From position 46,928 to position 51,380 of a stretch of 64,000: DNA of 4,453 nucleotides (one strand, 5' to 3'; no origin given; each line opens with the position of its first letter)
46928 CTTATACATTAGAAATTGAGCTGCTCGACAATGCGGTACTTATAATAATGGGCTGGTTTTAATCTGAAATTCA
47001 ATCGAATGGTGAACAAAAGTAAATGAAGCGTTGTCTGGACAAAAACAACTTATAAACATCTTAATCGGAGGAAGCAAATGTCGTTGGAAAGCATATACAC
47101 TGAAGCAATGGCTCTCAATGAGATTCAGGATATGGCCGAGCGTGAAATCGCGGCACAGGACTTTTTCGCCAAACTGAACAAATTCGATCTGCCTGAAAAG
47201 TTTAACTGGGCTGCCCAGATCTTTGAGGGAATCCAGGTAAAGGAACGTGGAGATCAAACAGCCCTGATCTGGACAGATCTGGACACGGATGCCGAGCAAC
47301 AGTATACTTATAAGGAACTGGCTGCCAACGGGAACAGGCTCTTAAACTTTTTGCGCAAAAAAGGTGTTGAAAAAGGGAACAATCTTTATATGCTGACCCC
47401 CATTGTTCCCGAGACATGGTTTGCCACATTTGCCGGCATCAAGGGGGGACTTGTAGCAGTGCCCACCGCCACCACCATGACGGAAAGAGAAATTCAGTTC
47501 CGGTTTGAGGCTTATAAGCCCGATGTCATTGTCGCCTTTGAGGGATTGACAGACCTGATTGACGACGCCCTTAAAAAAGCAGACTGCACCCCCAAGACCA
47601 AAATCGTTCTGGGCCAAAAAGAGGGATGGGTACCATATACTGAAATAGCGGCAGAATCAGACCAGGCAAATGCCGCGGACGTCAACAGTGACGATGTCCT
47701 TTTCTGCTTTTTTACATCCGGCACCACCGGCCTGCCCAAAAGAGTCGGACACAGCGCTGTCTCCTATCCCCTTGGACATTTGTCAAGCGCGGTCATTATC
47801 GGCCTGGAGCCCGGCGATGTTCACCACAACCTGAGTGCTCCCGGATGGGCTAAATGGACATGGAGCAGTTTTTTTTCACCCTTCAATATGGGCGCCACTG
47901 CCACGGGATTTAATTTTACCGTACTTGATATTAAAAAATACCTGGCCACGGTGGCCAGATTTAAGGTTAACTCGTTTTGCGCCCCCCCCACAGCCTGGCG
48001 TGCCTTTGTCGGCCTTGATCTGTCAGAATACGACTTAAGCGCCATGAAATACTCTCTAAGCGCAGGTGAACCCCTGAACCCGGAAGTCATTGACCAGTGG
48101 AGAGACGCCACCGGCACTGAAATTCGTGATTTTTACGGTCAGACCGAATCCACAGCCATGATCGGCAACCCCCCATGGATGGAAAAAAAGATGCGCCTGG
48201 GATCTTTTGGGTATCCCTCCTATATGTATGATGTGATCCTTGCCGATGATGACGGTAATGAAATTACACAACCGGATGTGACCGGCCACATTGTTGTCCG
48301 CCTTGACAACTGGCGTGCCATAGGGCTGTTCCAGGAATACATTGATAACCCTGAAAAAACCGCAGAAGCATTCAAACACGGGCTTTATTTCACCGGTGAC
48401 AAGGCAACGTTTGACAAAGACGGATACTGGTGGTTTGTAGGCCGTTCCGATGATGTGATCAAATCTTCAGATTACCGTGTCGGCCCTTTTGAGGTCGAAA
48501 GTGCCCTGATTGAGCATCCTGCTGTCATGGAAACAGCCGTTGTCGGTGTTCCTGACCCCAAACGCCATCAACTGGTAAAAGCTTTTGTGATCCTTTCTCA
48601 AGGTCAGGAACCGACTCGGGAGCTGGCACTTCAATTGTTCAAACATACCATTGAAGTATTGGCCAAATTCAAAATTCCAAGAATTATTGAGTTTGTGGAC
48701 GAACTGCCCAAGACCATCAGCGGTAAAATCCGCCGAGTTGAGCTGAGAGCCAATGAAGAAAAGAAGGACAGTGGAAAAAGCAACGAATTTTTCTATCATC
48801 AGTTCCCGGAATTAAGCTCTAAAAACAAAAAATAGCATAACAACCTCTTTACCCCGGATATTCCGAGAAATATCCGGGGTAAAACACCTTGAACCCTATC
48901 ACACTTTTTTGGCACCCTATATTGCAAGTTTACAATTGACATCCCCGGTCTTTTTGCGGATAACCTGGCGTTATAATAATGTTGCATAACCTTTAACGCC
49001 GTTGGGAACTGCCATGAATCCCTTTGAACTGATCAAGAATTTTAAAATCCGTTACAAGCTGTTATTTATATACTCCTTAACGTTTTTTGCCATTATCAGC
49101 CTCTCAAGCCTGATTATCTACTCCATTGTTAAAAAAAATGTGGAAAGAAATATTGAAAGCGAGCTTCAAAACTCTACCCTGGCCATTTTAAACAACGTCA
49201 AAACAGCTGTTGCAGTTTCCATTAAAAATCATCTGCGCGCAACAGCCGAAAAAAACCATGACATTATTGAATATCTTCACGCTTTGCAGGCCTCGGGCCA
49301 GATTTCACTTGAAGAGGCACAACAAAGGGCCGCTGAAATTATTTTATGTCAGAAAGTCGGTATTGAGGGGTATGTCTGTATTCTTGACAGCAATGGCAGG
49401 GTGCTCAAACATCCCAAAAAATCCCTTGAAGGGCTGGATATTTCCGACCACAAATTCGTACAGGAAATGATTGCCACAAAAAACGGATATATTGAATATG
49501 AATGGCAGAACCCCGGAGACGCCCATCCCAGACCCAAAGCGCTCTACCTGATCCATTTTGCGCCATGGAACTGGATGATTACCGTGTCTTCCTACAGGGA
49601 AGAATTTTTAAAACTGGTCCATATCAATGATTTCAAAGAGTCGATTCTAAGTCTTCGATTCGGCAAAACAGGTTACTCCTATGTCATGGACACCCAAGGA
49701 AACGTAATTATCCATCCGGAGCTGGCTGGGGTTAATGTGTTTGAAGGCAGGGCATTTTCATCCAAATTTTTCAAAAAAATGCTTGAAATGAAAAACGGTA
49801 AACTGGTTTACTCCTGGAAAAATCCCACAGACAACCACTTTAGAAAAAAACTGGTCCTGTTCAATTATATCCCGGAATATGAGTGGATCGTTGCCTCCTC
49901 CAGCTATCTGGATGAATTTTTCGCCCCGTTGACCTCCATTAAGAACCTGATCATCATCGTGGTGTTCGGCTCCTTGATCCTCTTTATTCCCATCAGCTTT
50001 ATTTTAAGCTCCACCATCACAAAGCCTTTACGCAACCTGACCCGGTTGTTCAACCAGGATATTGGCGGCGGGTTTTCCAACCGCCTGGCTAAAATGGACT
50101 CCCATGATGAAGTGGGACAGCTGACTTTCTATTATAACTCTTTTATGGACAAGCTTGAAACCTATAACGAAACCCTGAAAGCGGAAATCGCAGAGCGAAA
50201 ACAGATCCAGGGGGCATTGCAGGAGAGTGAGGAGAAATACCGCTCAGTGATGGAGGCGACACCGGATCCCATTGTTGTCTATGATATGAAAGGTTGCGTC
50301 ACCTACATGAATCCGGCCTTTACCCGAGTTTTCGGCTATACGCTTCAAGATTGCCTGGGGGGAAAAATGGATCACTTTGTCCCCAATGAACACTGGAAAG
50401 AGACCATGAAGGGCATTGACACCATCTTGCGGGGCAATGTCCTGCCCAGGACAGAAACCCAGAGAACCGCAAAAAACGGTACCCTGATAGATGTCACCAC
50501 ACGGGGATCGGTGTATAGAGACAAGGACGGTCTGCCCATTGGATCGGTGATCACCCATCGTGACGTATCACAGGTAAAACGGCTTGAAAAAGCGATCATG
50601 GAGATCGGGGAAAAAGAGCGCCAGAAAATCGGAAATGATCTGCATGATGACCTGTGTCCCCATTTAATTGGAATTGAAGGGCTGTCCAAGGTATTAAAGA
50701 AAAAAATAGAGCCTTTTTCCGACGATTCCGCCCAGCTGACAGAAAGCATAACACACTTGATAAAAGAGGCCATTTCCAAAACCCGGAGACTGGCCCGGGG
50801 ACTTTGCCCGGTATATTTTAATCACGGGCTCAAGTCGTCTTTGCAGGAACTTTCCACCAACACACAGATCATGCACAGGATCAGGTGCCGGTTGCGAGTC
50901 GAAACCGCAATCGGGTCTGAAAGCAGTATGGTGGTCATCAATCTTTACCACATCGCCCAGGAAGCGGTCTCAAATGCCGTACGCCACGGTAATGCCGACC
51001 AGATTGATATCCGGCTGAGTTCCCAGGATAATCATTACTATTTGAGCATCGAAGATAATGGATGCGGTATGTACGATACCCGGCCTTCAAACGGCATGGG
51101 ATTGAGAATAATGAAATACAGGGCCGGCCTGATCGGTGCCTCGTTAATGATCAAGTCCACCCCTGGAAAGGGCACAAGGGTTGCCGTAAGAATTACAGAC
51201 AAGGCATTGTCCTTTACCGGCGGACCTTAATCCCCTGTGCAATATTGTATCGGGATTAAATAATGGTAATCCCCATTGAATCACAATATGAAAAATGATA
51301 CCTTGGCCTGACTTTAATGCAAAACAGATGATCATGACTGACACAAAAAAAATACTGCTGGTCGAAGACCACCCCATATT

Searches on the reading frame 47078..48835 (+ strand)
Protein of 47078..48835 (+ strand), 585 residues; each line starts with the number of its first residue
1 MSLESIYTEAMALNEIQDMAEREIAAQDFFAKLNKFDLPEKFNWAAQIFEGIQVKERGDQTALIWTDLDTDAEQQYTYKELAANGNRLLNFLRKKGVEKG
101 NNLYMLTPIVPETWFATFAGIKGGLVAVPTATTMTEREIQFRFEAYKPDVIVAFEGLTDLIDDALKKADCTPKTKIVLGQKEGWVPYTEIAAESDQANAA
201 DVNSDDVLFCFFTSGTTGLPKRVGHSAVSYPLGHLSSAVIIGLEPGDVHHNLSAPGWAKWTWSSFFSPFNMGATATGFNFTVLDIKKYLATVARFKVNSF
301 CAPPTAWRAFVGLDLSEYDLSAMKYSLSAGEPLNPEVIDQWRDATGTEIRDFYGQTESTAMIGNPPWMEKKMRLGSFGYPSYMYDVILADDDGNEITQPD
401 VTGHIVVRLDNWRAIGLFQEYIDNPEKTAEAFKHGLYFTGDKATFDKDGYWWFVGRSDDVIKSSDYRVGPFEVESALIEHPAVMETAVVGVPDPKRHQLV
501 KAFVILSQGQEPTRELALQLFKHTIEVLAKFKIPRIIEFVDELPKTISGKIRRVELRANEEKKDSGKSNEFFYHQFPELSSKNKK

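Call 95: search_protein_families(library=pfam, proteins=[window:47078-48835:+], max_evalue=0.000001)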
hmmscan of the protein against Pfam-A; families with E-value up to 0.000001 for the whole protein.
window:47078-48835:+ (585 aa): 2 families
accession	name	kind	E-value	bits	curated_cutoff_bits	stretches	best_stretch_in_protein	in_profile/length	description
PF00501.34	AMP-binding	-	1.4e-52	179.3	29.9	1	53-408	4-375/384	AMP-binding enzyme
PF13193.12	AMP-binding_C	-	1.3e-21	77.7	24.5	1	472-550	1-76/76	AMP-binding enzyme C-terminal domain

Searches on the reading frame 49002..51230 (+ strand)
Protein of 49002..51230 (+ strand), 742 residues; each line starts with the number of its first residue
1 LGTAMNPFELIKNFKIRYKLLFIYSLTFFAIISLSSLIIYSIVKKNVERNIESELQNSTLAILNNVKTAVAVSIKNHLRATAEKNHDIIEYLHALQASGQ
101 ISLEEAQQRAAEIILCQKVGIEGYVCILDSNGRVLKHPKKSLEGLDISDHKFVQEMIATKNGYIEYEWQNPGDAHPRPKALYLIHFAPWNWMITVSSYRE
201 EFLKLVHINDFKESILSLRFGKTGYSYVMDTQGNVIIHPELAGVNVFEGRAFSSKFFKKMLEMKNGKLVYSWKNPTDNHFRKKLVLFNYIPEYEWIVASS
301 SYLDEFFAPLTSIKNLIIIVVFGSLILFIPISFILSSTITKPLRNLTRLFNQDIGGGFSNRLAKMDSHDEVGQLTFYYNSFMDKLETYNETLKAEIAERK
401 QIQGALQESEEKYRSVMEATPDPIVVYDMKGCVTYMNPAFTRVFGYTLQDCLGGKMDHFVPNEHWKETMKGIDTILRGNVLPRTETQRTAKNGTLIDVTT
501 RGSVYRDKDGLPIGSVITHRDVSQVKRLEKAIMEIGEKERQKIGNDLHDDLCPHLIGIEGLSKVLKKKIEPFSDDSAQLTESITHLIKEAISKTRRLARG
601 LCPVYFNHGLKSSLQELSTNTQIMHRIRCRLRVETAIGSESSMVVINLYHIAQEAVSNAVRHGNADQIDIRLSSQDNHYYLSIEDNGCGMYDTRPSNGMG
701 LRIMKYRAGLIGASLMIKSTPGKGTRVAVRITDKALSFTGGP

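Call 95: search_protein_families(library=pfam, proteins=[window:49002-51230:+], max_evalue=0.000001)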
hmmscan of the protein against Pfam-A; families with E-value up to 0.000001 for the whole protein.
window:49002-51230:+ (742 aa): 11 families
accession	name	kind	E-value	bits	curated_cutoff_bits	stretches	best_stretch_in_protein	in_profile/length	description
PF08269.17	dCache_2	-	9.5e-47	160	26.5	1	47-306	20-297/298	Cache domain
PF17200.10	sCache_2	-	4.8e-44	150.5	25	2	77-203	8-146/155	Single Cache domain 2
PF17201.10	Cache_3-Cache_2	-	2.2e-42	145.8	27.7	2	209-315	189-298/299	Cache 3/Cache 2 fusion domain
PF00989.32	PAS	-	5.9e-15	55.7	22.6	1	411-522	1-113/113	PAS fold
PF02518.31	HATPase_c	-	2.4e-14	54.2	26.4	1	646-731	4-107/111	Histidine kinase-, DNA gyrase B-, and HSP90-like ATPase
PF08448.16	PAS_4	-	4.6e-10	40.1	23.1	1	418-527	2-110/110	PAS fold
PF02743.24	dCache_1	-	9.8e-10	38.8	45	0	206-259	150-201/240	Cache domain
PF13188.13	PAS_8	-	1.2e-09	38.2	21.8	1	411-457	1-44/65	PAS domain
PF13426.13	PAS_9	-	4.7e-09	36.9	27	1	421-524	1-103/103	PAS domain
PF07730.19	HisKA_3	-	1.3e-08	35.7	24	1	539-603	1-65/68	Histidine kinase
PF08447.18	PAS_3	-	6.1e-08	33.3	25.6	1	434-514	2-84/89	PAS fold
